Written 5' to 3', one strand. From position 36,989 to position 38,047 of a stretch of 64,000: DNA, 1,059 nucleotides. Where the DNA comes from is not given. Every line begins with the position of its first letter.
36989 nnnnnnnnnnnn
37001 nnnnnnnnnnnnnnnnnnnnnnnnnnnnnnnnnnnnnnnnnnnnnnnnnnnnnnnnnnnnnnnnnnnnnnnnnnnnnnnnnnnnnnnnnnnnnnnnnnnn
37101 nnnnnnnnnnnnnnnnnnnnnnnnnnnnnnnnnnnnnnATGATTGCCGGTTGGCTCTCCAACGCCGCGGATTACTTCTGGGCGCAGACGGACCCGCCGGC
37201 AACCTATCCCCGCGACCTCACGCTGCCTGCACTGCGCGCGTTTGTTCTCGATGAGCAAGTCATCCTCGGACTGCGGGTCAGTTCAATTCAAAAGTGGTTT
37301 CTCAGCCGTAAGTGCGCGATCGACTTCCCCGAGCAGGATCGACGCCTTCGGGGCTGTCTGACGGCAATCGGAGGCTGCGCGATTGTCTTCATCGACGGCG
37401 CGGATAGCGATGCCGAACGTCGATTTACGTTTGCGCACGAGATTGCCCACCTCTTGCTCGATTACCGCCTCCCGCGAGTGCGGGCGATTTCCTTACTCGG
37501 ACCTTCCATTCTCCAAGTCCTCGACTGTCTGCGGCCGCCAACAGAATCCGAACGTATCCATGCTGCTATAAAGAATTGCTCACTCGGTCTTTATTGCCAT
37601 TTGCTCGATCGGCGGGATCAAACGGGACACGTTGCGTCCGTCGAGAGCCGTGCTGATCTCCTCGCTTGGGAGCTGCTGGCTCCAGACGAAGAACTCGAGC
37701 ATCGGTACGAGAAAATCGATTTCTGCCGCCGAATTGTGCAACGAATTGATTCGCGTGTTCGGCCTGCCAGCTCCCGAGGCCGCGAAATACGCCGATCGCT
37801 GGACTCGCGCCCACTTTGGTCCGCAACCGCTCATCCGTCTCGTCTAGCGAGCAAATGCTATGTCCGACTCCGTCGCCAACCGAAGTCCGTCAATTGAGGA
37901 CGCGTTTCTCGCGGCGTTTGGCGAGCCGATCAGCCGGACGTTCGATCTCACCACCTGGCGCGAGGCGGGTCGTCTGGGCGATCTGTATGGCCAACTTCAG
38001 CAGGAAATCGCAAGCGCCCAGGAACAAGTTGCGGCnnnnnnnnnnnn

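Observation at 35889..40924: Compact five-gene operon: ECF-like sigma, HTH-like protein, ImmA/IrrE protease, NurA-like protein and HerA ATPase - candidate undescribed damage- or infection-triggered system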

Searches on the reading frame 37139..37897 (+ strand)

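Call 3: search_protein_families(library=pfam, proteins=[window:37139-37897:+], max_evalue=1)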
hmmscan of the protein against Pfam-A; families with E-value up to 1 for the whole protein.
window:37139-37897:+ (252 aa): 2 families
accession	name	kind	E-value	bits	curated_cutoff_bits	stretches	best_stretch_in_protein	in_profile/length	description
PF06114.19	Peptidase_M78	-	4.9e-07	30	22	1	82-113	30-61/123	IrrE N-terminal-like domain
PF01435.24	Peptidase_M48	-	0.23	11.7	20.3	1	87-113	58-84/186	Peptidase family M48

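Call 4: search_protein_families(library=padloc, proteins=[window:37139-37897:+], max_evalue=1)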
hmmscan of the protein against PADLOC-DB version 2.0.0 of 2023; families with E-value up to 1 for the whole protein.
window:37139-37897:+ (252 aa): 8 families
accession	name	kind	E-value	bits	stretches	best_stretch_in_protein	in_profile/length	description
PDLC04141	capP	-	3.5e-08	31.3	1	68-202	41-134/242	capP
PDLC03955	RmrA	-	0.00041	17.7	1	74-109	193-229/371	-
PDLC03949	RmrA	-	0.00081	16.4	1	81-108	176-203/363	-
PDLC03950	RmrA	-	0.0057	13.7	1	78-108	180-210/369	-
PDLC03945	RmrA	-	0.0063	13.7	1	87-110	201-224/394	-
PDLC03953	RmrA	-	0.0067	13.7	1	82-111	197-225/373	-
PDLC03954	RmrA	-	0.054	10.4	1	88-110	202-224/380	-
PDLC03947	RmrA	-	0.058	10.2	1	73-108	186-222/383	-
